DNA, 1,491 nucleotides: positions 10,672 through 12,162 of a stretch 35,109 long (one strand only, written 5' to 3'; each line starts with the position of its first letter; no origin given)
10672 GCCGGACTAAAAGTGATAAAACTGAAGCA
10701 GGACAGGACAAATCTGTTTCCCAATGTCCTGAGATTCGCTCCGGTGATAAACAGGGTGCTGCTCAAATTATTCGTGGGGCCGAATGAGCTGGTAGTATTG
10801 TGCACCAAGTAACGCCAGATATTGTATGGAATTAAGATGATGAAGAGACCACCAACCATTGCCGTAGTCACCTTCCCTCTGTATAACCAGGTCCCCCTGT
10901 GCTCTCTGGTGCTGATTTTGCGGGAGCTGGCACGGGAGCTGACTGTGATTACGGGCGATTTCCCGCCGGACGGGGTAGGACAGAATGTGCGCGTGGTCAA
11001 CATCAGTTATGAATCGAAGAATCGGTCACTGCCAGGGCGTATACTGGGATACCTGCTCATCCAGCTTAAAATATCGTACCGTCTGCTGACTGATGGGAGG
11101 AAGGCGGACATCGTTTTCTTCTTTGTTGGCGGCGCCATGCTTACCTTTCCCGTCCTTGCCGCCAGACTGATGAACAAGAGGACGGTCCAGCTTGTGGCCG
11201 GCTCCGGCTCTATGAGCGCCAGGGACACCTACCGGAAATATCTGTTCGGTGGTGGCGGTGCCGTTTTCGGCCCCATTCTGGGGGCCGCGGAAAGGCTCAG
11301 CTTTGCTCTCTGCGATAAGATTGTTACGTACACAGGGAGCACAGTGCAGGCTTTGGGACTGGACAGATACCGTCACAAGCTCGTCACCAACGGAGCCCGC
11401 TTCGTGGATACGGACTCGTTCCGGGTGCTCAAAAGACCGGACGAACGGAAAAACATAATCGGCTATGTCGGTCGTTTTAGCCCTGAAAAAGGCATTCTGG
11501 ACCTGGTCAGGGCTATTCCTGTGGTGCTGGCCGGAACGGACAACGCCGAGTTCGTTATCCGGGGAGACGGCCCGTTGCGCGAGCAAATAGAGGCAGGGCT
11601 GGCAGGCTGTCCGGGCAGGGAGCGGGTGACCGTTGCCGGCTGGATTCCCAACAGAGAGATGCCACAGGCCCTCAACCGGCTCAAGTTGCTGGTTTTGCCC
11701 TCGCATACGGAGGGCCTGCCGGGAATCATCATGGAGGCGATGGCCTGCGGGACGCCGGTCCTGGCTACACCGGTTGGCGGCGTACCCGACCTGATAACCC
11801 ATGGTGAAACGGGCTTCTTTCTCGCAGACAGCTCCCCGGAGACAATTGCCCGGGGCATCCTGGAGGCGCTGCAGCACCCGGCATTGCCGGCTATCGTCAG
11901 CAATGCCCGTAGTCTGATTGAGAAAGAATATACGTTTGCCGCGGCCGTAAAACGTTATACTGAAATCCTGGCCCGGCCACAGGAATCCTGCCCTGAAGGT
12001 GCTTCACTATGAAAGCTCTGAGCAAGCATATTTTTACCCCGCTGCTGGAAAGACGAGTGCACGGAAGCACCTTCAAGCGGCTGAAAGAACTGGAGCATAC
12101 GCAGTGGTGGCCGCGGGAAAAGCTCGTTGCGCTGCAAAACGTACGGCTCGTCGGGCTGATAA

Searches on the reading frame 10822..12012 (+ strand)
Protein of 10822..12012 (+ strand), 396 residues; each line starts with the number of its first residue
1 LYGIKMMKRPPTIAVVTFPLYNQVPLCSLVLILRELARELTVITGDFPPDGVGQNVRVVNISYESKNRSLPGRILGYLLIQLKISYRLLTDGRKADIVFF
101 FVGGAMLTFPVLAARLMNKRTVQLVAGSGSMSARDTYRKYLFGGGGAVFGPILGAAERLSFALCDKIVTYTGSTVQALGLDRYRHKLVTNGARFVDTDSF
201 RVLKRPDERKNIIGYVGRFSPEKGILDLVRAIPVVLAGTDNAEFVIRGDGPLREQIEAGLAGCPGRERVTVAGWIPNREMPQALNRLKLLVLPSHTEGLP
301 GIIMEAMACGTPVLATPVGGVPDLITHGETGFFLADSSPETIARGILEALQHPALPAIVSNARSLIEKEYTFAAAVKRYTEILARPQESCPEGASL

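Call 36: search_protein_families(library=pfam, proteins=[window:10822-12012:+], max_evalue=1)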
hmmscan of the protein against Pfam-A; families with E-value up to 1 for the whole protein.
window:10822-12012:+ (396 aa): 5 families
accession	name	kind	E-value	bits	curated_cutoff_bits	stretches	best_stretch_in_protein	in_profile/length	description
PF00534.26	Glycos_transf_1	-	4.1e-36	124.5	26.4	1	204-358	9-164/172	Glycosyl transferases group 1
PF13692.12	Glyco_trans_1_4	-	2e-34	119.3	27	1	211-351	2-141/142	Glycosyl transferases group 1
PF13524.12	Glyco_trans_1_2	-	3.4e-09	37.2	25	1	266-378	27-141/144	Glycosyl transferase-like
PF20706.3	GT4-conflict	-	4.6e-09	36.2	26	1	206-327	193-322/385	Family 4 Glycosyltransferase in conflict systems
PF05230.16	MASE2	-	0.17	12.3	25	1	70-120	3-52/89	MASE2 domain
